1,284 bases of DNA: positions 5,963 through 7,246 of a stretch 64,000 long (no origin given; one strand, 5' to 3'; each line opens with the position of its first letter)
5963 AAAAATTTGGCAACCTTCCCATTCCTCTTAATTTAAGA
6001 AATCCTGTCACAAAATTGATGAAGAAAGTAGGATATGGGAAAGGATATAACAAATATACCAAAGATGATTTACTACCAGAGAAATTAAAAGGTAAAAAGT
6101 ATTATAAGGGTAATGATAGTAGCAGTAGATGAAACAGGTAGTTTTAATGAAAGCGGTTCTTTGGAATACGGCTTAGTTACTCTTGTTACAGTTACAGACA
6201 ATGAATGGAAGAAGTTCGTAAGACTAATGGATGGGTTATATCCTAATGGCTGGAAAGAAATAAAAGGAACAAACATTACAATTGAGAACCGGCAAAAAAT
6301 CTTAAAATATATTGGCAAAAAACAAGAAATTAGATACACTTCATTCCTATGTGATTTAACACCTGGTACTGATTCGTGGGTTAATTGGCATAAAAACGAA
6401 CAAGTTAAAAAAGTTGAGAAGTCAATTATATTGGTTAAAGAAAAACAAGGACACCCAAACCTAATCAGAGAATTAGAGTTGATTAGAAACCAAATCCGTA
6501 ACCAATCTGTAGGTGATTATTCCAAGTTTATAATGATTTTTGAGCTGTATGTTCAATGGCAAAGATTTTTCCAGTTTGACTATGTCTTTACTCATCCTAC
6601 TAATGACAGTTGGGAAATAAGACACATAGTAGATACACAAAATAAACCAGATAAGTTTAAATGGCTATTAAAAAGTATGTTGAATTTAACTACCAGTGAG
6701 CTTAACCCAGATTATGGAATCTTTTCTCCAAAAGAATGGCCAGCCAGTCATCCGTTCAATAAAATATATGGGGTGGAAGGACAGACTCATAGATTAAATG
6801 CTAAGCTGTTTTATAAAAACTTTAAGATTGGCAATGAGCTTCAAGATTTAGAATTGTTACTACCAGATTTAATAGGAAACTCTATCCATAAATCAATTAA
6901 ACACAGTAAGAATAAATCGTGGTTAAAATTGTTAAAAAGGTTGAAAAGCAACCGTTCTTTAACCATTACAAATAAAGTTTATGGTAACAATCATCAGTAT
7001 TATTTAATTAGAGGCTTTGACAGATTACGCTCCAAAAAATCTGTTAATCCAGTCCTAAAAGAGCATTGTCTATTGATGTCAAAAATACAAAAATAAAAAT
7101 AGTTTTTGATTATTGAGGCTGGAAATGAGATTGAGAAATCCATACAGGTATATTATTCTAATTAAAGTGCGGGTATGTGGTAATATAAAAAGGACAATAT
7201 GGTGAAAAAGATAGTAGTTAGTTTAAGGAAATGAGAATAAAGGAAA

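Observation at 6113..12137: Accessory-looking block: DUF3800-like gene, five small mostly-membrane ORFs with strong Shine-Dalgarno sites, thyX and a tyrosine recombinase, bounded by tRNA genes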

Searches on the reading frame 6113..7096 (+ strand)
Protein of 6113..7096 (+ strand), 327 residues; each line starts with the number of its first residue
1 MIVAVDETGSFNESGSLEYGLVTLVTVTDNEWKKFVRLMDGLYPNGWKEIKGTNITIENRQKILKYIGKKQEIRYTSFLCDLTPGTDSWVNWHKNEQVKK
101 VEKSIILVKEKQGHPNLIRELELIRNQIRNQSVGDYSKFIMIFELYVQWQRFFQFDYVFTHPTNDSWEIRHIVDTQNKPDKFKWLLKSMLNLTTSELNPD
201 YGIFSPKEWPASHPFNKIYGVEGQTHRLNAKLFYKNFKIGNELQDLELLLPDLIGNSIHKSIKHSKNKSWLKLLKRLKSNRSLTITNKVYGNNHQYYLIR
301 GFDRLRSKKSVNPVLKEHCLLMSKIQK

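Call 4: search_protein_families(library=pfam, proteins=[window:6113-7096:+], max_evalue=0.1)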
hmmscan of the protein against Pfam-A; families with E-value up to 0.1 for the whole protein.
window:6113-7096:+ (327 aa): 0 families

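Call 20: search_protein_families(library=phrogs, proteins=[window:6113-7096:+], max_evalue=0.1)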
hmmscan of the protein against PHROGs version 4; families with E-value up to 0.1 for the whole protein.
window:6113-7096:+ (327 aa): 1 family
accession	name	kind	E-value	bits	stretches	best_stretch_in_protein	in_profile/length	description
phrog_9744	-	unknown function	0.03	15.5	1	260-312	17-69/141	-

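Call 21: search_protein_families(library=padloc, proteins=[window:6113-7096:+], max_evalue=0.1)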
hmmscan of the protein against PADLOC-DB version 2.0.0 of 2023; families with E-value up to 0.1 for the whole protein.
window:6113-7096:+ (327 aa): 0 families

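Call 22: search_protein_families(library=ncbifam, proteins=[window:6113-7096:+], max_evalue=0.1)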
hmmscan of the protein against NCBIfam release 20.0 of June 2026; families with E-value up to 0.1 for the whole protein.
window:6113-7096:+ (327 aa): 1 family
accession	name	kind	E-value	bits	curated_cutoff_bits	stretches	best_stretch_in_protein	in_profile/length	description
NF011129.0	PRK14553.2-2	equivalog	0.007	16.7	133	1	92-145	51-103/104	ribosomal-processing cysteine protease Prp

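Call 23: find_homologous_proteins(query=window:6113-7093:+, max_evalue=0.001)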
Query window:6113-7093:+ (327 aa): 31 proteins with E <= 0.001 among 798 candidates.
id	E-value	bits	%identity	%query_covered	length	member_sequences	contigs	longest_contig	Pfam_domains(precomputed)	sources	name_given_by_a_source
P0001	1.1e-200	684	92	99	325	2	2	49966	-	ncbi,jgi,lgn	-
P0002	5.8e-171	586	78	99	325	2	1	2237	-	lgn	-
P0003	2.2e-148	512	69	99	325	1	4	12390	-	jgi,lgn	-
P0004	5.1e-147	507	67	99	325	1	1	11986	-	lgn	-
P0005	9.6e-140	483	65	99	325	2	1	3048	-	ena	-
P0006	4.4e-134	465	62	98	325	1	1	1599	-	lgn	-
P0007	2.0e-131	456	63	98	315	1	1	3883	-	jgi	jgi:hypothetical protein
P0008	2.8e-126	439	58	99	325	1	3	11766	-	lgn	-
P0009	2.4e-108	380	53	99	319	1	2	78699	-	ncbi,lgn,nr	ncbi:hypothetical protein HYU90_00415 [Candidatus Collierbacteria bacterium]|nr:hypothetical protein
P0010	1.7e-107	377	54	99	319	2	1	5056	-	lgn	-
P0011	1.1e-106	375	52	99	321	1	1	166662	-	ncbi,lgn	-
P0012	1.2e-104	368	51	99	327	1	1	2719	-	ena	-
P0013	1.3e-101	358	50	98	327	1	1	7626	-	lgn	-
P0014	2.5e-100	354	50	99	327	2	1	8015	-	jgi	-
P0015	4.2e-99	350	51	99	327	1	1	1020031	-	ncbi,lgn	ncbi:MAG: hypothetical protein WAV51_02445 [Microgenomates group bacterium]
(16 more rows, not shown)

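Call 24: find_related_loci(query=window:6113-7093:+, collection=viral_contigs, flank=8000)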
Query window:6113-7093:+ (327 aa) in viral_contigs; peptide patterns used: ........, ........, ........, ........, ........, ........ (x = any residue, [..] = any of these).
8 stretches matched a pattern, but none encodes a relative of the query by tblastn (E <= 1e-3).

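Call 25: find_encoding_contigs(protein=P0001, flank=10000, max_places=3)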
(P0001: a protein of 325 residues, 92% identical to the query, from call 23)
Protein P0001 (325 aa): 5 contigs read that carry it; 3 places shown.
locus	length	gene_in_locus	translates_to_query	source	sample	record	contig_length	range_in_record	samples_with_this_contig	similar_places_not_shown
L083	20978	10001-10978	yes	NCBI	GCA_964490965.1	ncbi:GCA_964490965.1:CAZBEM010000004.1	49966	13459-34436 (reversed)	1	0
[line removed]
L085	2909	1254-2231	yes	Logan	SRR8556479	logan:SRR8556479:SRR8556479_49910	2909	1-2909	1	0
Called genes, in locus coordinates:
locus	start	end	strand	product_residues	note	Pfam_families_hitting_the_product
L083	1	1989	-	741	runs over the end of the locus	PF00912:Transgly, PF00905:Transpeptidase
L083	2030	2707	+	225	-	PF02517:Rce1-like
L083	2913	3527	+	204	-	PF18915:DUF5667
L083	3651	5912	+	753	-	PF00317:Ribonuc_red_lgN, PF02867:Ribonuc_red_lgC, PF12637:TSCPD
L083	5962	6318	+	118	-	-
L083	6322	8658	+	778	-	PF26449:DUF8128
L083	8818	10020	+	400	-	PF05496:RuvB_N, PF20720:nSTAND3 (faint), PF00004:AAA, PF07728:AAA_5, PF13173:AAA_14 (weak), PF16193:AAA_assoc_2, PF12002:MgsA_C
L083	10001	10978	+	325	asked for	-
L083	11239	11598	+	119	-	-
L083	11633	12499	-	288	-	PF02899:Phage_int_SAM_1, PF13495:Phage_int_SAM_4, PF00589:Phage_integrase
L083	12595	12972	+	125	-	PF04977:DivIC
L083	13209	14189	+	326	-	PF00579:tRNA-synt_1b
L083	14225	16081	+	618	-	PF06480:FtsH_ext, PF00004:AAA, PF07728:AAA_5 (weak), PF17862:AAA_lid_3, PF01434:Peptidase_M41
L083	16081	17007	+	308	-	PF02739:5_3_exonuc_N, PF01367:5_3_exonuc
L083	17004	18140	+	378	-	PF13439:Glyco_transf_4, PF20706:GT4-conflict (weak), PF00534:Glycos_transf_1, PF13692:Glyco_trans_1_4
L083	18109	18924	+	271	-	PF01149:Fapy_DNA_glyco, PF05833:NFACT_N (weak), PF06831:H2TH, PF06827:zf-FPG_IleRS (weak)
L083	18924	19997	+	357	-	PF02463:SMC_N, PF13175:AAA_15, PF13304:AAA_21 (faint)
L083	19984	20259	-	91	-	PF18898:DUF5654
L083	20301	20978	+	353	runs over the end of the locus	PF02661:Fic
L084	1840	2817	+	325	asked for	-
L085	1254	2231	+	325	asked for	-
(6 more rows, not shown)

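Call 26: find_encoding_contigs(protein=P0009, flank=10000, max_places=2)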
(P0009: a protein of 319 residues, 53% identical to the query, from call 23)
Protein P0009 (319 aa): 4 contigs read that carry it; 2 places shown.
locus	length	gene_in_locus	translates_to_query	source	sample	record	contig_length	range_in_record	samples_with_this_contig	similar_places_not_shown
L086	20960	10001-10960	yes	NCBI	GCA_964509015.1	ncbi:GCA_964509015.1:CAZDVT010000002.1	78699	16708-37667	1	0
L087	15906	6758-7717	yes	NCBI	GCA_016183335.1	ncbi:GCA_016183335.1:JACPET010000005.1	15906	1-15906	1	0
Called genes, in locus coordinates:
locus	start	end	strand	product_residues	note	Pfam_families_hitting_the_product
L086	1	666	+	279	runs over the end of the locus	PF22435:MRM3-like_sub_bind, PF22655:SpoU_sub_bind_like (weak), PF00588:SpoU_methylase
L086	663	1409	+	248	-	PF05175:MTS (weak)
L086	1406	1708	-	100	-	-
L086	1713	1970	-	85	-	PF18893:DUF5652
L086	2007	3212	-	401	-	PF00817:IMS, PF11799:IMS_C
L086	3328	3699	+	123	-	PF07883:Cupin_2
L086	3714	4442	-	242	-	PF08032:SpoU_sub_bind, PF00588:SpoU_methylase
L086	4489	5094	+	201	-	PF13238:AAA_18, PF13207:AAA_17 (weak)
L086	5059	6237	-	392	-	PF01063:Aminotran_4 (faint)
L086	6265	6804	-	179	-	PF01396:Zn_ribbon_Top1 (faint), PF26788:DUF8260 (faint)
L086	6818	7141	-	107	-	-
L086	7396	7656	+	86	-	PF01541:GIY-YIG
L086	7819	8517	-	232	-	PF00565:SNase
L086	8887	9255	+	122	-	-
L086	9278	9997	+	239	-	PF01411:tRNA-synt_2c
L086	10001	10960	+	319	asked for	-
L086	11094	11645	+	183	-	-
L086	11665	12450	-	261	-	PF15515:MvaI_BcnI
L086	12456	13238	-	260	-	PF08241:Methyltransf_11 (faint), PF01555:N6_N4_Mtase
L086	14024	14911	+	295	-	-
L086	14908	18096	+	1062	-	PF13528:Glyco_trans_1_3, PF04101:Glyco_tran_28_C (faint), PF00201:UDPGT, PF06722:EryCIII-like_C (weak), PF01931:NTPase_I-T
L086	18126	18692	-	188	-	-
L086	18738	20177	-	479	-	PF00012:HSP70, PF06723:MreB_Mbl (faint), PF00012:HSP70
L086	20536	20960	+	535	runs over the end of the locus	-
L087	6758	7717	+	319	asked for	-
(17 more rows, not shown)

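Call 27: find_encoding_contigs(protein=P0015, flank=10000, max_places=2)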
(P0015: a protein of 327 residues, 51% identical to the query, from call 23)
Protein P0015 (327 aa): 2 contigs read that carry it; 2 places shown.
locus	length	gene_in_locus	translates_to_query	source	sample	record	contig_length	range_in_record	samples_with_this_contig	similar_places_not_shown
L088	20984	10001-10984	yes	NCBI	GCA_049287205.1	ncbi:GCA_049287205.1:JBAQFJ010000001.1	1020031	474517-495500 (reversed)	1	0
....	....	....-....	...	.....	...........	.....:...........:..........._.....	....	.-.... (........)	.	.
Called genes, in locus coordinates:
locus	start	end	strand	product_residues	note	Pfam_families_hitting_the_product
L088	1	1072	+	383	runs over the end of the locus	PF01555:N6_N4_Mtase (weak), PF01170:UPF0020 (weak)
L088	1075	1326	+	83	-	PF01016:Ribosomal_L27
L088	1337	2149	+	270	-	PF02195:ParB_N, PF13384:HTH_23 (faint), PF17762:HTH_ParB, PF08535:KorB (faint)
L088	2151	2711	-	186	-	PF10502:Peptidase_S26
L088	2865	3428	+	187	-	-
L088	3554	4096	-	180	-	-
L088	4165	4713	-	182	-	-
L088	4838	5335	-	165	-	-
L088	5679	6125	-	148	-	-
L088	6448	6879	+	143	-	-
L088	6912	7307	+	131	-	-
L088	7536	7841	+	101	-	-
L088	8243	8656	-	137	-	-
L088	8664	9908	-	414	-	PF16289:PIN_12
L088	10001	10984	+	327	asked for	-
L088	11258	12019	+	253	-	PF13489:Methyltransf_23, PF13649:Methyltransf_25, PF13847:Methyltransf_31, PF08241:Methyltransf_11, PF08242:Methyltransf_12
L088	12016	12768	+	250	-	PF00535:Glycos_transf_2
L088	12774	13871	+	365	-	PF20706:GT4-conflict, PF00534:Glycos_transf_1, PF13692:Glyco_trans_1_4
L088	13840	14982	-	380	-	-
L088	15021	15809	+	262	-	PF00535:Glycos_transf_2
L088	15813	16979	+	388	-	PF04932:Wzy_C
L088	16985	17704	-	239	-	PF17936:Big_6 (weak), PF19077:Big_13 (faint), PF09136:Glucodextran_B, PF17936:Big_6 (weak)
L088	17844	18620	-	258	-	PF05822:UMPH-1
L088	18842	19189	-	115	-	PF13787:HXXEE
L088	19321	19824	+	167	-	-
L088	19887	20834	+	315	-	PF12728:HTH_17 (weak), PF18928:DUF5677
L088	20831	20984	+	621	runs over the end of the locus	PF00580:UvrD-helicase, PF01443:Viral_helicase1 (faint), PF13245:AAA_19, PF13361:UvrD_C, PF13538:UvrD_C_2 (weak)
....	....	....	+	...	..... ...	-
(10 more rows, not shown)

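Call 51: search_solved_structures(query=A1, max_evalue=10)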
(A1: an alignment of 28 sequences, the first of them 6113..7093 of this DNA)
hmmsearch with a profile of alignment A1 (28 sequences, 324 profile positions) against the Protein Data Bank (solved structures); distinct sequences matched with E-value up to 10: 1.
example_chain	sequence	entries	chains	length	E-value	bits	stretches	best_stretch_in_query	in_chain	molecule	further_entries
5a5c_A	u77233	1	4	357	0.58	12.8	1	117-150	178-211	LRRTM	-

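Call 52: search_protein_families(library=pfam, alignment_id=A1, max_evalue=10)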
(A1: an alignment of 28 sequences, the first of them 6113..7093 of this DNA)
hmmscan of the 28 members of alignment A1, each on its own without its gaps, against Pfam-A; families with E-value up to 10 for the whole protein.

A. member 1, window:6113-7093:+ (327 aa): 0 families

B. families by the number of members that match (of 28 scanned): 21 families
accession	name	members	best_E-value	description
PF20720.3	nSTAND3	4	0.0042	Novel STAND NTPase 3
PF17182.10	OSK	2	0.00043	OSK domain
PF23334.1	VWC2L_2nd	2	0.034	VWC2L-like domain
PF17797.7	RL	2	0.13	RL domain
PF07484.17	Collar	2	0.15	Phage Tail Collar Domain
PF07426.16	Dynactin_p22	1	0.0069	Dynactin subunit p22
PF12896.12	ANAPC4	1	0.0098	Anaphase-promoting complex, cyclosome, subunit 4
PF04362.19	Iron_traffic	1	0.014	Bacterial Fe(2+) trafficking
PF19070.5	DUF5766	1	0.03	Family of unknown function (DUF5766)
PF21733.3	Death_3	1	0.032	Death domain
PF02252.23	PA28_C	1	0.048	Proteasome activator PA28, C-terminal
PF20543.3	CowN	1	0.064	N2-fixation sustaining protein CowN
PF18269.6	T3SS_ATPase_C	1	0.068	T3SS EscN ATPase C-terminal domain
PF06924.17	DUF1281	1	0.07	Protein of unknown function (DUF1281)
PF18772.7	APOBEC2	1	0.1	APOBEC2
PF12686.12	DUF3800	1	1.1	Protein of unknown function (DUF3800)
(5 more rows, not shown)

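Call 58: predict_structure(alignment_id=A1)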
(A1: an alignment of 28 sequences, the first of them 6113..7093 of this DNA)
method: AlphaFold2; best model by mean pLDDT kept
length: 327 residues; sequences in the alignment: 28
mean_pLDDT: 92.2   pTM: 0.91
mean pLDDT of the five models: 92.2, 88.5, 88.4, 88.0, 87.0
residues with pLDDT >= 90: 253; 70-90: 72; 50-70: 2; < 50: 0
segments of 3 or more residues with pLDDT < 50: none
pLDDT, mean of each block of 10 residues (from residue 1): 94 83 97 98 95 95 98 96 83 95 95 93 95 93 96 93 93 86 93 90 91 93 89 95 92 98 95 96 89 88 76 90 86
secondary structure, 60 per line:
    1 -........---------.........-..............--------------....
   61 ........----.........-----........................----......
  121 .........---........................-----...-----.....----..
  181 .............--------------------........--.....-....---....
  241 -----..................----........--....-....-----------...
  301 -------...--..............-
elements in order: E2-9 E19-27 H29-42 H57-68 E73-81 H87-110 H115-129 H133-156 E170-174 H179-193 H214-219 E224-228 H230-233 E237-240 H246-263 H268-275 H283-286 E298-300 H313-326

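Call 63: fold_search(model_id=the predicted structure, library=viral)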
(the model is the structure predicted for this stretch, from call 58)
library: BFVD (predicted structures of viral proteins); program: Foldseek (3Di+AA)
matches with E <= 10: 71; with E <= 0.001: 1
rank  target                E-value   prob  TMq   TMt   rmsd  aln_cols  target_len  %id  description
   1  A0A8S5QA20            2.5e-04  1.00  0.46  0.47  11.0       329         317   14  Uncharacterized protein [Siphoviridae sp. ct5qs5]
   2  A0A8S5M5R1            1.7e-03  1.00  0.39  0.49   9.2       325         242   10  DUF3800 domain-containing protein [Siphoviridae sp. ctPJC19]
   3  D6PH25                3.3e+00  0.03  0.12  0.12  22.7       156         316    6  (no name in the UniProt tables at hand)
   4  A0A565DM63            3.5e+00  0.03  0.14  0.21  20.0       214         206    7  RNA-directed RNA polymerase (Fragment) [Rotavirus A]
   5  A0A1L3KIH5            3.5e+00  0.02  0.11  0.04  21.6       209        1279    8  (no name in the UniProt tables at hand)
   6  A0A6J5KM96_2          3.9e+00  0.03  0.14  0.04  20.0       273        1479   10  AdoMet_MTases domain containing protein [uncultured Caudovirales phage]
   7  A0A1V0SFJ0            3.9e+00  0.02  0.14  0.06  19.2       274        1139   11  Haloacid dehalogenase-like hydrolase domain protein [Hokovirus HKV1]
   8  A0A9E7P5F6            3.9e+00  0.01  0.05  0.06   4.2        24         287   25  (no name in the UniProt tables at hand)
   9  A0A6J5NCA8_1          4.1e+00  0.04  0.14  0.05  20.4       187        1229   10  Large polyvalent protein associated domain-containing protein [uncultured Caudovirales phage]
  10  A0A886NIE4            4.3e+00  0.04  0.17  0.21  12.3       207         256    8  (no name in the UniProt tables at hand)
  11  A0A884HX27            4.6e+00  0.16  0.15  0.47  13.3        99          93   10  (no name in the UniProt tables at hand)
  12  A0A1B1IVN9            4.6e+00  0.12  0.14  0.09   5.6        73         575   15  (no name in the UniProt tables at hand)
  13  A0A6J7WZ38            4.6e+00  0.08  0.11  0.29  12.7        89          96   10  Uncharacterized protein [uncultured Caudovirales phage]
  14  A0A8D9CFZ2            4.6e+00  0.03  0.20  0.32  15.2       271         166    8  Putative Ribonuclease HI [uncultured marine phage]
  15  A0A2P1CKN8            4.8e+00  0.03  0.19  0.25  14.2       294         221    7  RNAseH [Pantoea phage vB_PagS_Vid5]
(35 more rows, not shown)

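Call 65: fold_search(model_id=the predicted structure, library=pdb)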
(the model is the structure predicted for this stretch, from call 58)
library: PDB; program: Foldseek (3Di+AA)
matches with E <= 10: 42; with E <= 0.001: 0
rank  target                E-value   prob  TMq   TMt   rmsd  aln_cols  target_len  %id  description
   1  2dff                  1.1e-01  0.51  0.25  0.36  16.9       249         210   12  Crystal structure of Tk-RNase HII(1-204)-C (released 2007-03-06)
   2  3vn5                  4.9e-01  0.09  0.17  0.21  17.1       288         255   10  Crystal structure of Aquifex aeolicus RNase H3 (released 2012-12-26)
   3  3c5w_A                1.6e+00  0.02  0.12  0.15  24.8       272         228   10  Complex between PP2A-specific methylesterase PME-1 and PP2A core enzyme (released 2008-04-15)
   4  8yjz_H                2.0e+00  0.23  0.17  0.18   3.2        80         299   11  Structure of the human endogenous PCNA-FEN1-RNase H2 complex - State D (released 2024-12-04)
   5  9x1n_G                2.8e+00  0.01  0.11  0.10  25.1       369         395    9  The cryo-EM structure of HerA-NurA complex with ATPgammaS and dsDNA from Thermococcus kodakarensis (State 1) (released 2026-02-04)
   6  6zh1_A                3.0e+00  0.05  0.11  0.20  16.0       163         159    8  Crystal structure of complex between FH19-20 and FhbA protein from Borrelia hermsii (released 2022-01-12)
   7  6ccv_D                3.3e+00  0.04  0.13  0.04  18.2       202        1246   13  Crystal structure of a Mycobacterium smegmatis RNA polymerase transcription initiation complex with inhibitor Rifampic (released 2018-08-15)
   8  4ork_C                3.3e+00  0.01  0.13  0.14  21.6       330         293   12  Crystal Structure of the Phosphotransferase Domain of the Bifunctional Aminoglycoside Resistance Enzyme AAC(6')-Ie-APH (released 2014-07-02)
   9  2y44                  3.7e+00  0.03  0.12  0.19  21.1       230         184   11  Crystal structure of GARP from Trypanosoma congolense (released 2011-03-30)
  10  5mqh                  3.9e+00  0.02  0.11  0.14  12.0        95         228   13  Structure of the Phosphatase Domain of the Cell Fate Determinant SpoIIE from Bacillus subtilis in a crystal form without (released 2017-05-31)
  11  5nyw_D                4.7e+00  0.04  0.11  0.15  12.0        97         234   11  Anbu (ancestral beta-subunit) from Yersinia bercovieri (released 2017-05-24)
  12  3f3f_D                4.7e+00  0.01  0.11  0.07  26.8       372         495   13  Crystal structure of the nucleoporin pair Nup85-Seh1, space group P21 (released 2009-04-07)
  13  4iox_A                4.9e+00  0.02  0.18  0.24  15.1       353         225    8  The structure of the herpes simplex virus DNA-packaging motor pUL15 C-terminal nuclease domain provides insights into  (released 2013-05-01)
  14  6m5r_A                4.9e+00  0.02  0.19  0.11  14.8       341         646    9  The coordinates of the apo monomeric terminase complex (released 2020-10-28)
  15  5nyw_C                5.5e+00  0.03  0.11  0.14  12.8       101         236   11  Anbu (ancestral beta-subunit) from Yersinia bercovieri (released 2017-05-24)
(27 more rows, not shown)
